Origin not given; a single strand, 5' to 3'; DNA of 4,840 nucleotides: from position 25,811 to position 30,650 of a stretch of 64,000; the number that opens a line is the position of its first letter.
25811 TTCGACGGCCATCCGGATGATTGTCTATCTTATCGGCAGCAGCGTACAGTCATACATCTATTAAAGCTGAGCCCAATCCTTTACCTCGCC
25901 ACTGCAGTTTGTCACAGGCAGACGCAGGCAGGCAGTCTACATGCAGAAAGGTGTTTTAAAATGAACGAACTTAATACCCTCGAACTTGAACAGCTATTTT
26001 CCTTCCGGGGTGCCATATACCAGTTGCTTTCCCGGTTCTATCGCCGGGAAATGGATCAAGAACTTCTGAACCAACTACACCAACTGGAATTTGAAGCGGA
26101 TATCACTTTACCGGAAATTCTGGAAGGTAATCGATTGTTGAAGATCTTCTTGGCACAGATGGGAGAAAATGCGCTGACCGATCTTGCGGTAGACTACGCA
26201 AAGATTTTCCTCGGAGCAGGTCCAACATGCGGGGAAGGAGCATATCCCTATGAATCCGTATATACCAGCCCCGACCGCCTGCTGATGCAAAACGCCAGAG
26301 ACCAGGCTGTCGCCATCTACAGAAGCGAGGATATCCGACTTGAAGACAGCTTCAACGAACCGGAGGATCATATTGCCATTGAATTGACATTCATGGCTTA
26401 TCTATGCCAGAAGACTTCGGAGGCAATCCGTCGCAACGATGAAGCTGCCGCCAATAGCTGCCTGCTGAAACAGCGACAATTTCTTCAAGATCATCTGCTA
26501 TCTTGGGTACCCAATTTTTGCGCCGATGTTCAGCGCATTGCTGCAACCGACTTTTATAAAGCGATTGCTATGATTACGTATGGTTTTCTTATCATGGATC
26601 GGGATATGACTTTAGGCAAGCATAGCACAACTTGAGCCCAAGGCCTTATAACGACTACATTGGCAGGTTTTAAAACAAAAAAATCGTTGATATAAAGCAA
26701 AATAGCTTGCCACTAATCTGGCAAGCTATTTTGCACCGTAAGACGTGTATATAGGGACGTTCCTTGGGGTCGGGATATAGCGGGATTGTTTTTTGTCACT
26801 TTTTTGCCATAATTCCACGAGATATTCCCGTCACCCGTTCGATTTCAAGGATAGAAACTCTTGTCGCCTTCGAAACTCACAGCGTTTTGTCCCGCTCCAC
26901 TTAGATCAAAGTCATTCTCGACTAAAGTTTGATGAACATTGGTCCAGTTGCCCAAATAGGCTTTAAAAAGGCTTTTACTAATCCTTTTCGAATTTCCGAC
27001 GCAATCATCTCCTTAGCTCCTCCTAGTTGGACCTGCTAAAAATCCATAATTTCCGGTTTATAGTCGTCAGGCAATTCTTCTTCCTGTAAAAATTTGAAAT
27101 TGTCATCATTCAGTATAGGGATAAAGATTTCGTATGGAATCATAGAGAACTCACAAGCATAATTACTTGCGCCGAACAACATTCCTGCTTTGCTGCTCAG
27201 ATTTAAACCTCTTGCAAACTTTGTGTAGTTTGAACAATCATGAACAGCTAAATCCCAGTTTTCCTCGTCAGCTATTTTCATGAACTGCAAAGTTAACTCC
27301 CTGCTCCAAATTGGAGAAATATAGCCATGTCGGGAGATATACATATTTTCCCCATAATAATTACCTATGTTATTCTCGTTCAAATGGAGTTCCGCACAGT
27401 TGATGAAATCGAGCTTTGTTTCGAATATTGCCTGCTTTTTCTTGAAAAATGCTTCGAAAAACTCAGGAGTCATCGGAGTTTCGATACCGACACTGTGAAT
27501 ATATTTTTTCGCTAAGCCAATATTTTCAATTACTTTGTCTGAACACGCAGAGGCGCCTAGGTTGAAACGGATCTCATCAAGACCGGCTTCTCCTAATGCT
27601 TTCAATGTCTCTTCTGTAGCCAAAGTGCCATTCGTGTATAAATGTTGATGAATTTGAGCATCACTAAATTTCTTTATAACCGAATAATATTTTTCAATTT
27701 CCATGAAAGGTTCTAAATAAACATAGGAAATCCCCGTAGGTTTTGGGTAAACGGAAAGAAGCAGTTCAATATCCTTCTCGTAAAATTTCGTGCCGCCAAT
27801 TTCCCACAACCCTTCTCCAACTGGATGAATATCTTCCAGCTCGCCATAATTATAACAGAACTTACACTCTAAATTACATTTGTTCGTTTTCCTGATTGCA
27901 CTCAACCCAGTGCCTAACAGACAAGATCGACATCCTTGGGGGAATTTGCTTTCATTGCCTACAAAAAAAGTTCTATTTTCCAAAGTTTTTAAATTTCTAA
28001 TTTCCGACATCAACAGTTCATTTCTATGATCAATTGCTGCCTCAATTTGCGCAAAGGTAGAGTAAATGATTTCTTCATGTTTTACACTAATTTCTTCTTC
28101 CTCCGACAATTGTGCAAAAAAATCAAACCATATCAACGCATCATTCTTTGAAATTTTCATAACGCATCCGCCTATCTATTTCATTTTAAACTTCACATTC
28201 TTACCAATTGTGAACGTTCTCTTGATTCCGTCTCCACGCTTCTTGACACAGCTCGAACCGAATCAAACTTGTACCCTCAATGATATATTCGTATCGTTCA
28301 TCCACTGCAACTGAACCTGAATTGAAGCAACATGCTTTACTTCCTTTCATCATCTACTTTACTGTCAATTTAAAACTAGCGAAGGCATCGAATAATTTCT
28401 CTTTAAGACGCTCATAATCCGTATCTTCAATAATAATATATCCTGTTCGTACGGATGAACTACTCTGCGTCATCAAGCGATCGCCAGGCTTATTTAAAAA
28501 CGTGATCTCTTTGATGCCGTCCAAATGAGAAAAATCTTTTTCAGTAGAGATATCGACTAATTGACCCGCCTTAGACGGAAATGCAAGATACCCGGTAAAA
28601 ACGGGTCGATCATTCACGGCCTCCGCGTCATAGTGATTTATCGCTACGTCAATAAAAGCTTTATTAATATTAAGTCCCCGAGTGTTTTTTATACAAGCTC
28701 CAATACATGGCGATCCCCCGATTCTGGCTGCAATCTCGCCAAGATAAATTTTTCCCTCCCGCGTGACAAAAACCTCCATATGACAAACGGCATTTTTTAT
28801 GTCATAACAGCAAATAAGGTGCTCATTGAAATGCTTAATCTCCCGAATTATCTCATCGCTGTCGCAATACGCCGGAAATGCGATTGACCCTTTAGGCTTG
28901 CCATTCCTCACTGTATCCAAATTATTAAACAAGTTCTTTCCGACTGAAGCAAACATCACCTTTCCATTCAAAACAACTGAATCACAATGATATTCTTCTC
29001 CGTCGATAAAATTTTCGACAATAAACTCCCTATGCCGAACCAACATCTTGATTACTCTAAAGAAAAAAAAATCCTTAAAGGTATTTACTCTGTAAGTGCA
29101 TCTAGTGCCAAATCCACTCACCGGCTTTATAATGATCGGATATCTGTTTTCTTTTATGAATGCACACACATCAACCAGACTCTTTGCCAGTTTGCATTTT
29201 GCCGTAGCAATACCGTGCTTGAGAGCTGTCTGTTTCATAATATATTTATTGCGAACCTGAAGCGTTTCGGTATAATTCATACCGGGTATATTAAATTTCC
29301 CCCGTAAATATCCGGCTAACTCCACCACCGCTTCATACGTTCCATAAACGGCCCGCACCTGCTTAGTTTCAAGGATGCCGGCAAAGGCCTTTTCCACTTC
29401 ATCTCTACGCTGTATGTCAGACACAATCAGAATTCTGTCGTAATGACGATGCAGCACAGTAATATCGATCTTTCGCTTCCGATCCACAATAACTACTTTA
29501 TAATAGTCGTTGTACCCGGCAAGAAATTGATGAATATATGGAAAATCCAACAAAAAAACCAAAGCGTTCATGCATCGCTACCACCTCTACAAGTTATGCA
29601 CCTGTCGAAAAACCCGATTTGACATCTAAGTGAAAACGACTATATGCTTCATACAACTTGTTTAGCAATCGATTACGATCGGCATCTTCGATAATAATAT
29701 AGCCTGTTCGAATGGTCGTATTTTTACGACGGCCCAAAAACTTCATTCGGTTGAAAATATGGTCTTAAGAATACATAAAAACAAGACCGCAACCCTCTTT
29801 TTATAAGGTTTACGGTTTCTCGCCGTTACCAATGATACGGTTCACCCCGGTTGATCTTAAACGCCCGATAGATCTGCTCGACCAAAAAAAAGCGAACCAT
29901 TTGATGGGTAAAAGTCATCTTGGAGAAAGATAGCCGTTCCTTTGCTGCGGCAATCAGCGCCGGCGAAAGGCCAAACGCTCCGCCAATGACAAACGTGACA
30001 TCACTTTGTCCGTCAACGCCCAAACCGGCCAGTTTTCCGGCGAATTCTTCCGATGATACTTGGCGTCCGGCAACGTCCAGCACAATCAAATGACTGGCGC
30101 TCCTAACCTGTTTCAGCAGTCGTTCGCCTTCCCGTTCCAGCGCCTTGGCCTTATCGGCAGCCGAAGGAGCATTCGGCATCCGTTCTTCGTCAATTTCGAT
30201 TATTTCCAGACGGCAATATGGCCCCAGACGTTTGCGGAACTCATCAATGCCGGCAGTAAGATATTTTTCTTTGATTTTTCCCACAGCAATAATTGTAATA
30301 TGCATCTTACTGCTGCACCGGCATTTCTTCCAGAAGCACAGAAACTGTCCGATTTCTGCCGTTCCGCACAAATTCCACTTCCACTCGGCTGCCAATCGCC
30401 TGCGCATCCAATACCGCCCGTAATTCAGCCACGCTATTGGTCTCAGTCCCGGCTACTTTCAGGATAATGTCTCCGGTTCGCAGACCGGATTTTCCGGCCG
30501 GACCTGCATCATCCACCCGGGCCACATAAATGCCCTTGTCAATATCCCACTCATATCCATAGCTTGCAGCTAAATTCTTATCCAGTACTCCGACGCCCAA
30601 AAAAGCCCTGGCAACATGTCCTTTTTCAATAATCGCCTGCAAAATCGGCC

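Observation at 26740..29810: Low-GC 3-kb accessory island: radical SAM enzyme + ATP-grasp ligase + small ORF, bounded by decayed gene remnants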

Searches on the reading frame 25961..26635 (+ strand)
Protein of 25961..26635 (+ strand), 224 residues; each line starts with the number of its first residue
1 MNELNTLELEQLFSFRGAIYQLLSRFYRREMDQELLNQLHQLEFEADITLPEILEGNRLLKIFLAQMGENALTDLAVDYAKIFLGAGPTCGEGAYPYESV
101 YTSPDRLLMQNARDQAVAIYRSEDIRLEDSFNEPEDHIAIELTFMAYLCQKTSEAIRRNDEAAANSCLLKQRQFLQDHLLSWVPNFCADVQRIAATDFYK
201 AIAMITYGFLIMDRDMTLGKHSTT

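Call 38: find_encoding_contigs(protein=window:25961-26635:+, flank=10000, max_places=6)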
Protein window:25961-26635:+ (224 aa): 3 contigs read that carry it; 1 place shown.
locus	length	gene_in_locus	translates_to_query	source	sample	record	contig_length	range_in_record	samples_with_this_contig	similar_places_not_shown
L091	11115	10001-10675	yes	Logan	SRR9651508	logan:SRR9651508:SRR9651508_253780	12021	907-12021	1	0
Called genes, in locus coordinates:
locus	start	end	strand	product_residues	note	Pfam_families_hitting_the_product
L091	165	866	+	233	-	PF03460:NIR_SIR_ferr, PF01077:NIR_SIR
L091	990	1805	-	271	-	PF00037:Fer4 (weak), PF12797:Fer4_2 (faint), PF12837:Fer4_6 (weak), PF13237:Fer4_10, PF14697:Fer4_21, PF12838:Fer4_7, PF13187:Fer4_9, PF00881:Nitroreductase, +5 more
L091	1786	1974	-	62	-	-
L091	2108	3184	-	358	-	PF00512:HisKA, PF02518:HATPase_c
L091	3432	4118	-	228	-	PF00072:Response_reg, PF00486:Trans_reg_C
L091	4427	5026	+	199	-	PF12838:Fer4_7, PF13187:Fer4_9 (weak), PF12838:Fer4_7 (weak), PF14697:Fer4_21 (weak), PF12838:Fer4_7 (weak), PF13187:Fer4_9 (weak), PF00037:Fer4 (weak), PF12797:Fer4_2 (weak), +8 more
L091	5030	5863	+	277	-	PF12801:Fer4_5 (faint)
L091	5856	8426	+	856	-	PF04879:Molybdop_Fe4S4, PF00384:Molybdopterin, PF01568:Molydop_binding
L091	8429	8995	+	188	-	PF12797:Fer4_2 (weak), PF13187:Fer4_9 (faint), PF12838:Fer4_7 (weak), PF13237:Fer4_10 (weak), PF13247:Fer4_11, PF12797:Fer4_2 (weak), PF12837:Fer4_6 (weak), PF00037:Fer4 (weak), +3 more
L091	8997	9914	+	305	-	PF03916:NrfD, PF04976:DmsC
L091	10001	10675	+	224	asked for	PF02613:Nitrate_red_del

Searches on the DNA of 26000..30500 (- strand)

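Call 19: search_rna_families(source=window, start=26000, end=30500, threshold=evalue, max_evalue=1)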
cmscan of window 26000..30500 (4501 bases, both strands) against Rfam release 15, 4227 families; matches with E-value up to 1: 0.
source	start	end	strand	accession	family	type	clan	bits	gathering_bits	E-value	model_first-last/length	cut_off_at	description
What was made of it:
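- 28161..28214 (-): Conserved 5' leader of the radical SAM gene, with inverted repeat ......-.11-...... at 28214..28192. No Rfam match (call 19).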

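Call 71: search_rna_families(sources=[L001, L002, L005, L010, L012, L026, L073, L081], threshold=gathering)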
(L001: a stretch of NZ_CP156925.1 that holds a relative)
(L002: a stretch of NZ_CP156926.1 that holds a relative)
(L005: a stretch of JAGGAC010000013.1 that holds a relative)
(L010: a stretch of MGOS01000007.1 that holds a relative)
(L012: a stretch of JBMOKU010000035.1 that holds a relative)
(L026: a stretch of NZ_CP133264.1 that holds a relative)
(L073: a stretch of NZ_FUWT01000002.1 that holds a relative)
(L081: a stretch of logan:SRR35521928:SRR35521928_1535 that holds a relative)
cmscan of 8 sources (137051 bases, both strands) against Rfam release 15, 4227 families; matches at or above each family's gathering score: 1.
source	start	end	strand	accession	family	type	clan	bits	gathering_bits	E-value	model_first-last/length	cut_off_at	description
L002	3601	3703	+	RF01051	c-di-GMP-I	Cis-reg; riboswitch;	CL00126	64.4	35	5.7e-10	1-87/87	no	c-di-GMP-I riboswitch aptamer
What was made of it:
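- Tried and rejected: Rfam found nothing in the window at E<=1, nor in 8 loci at gathering threshold (calls 19, 71).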
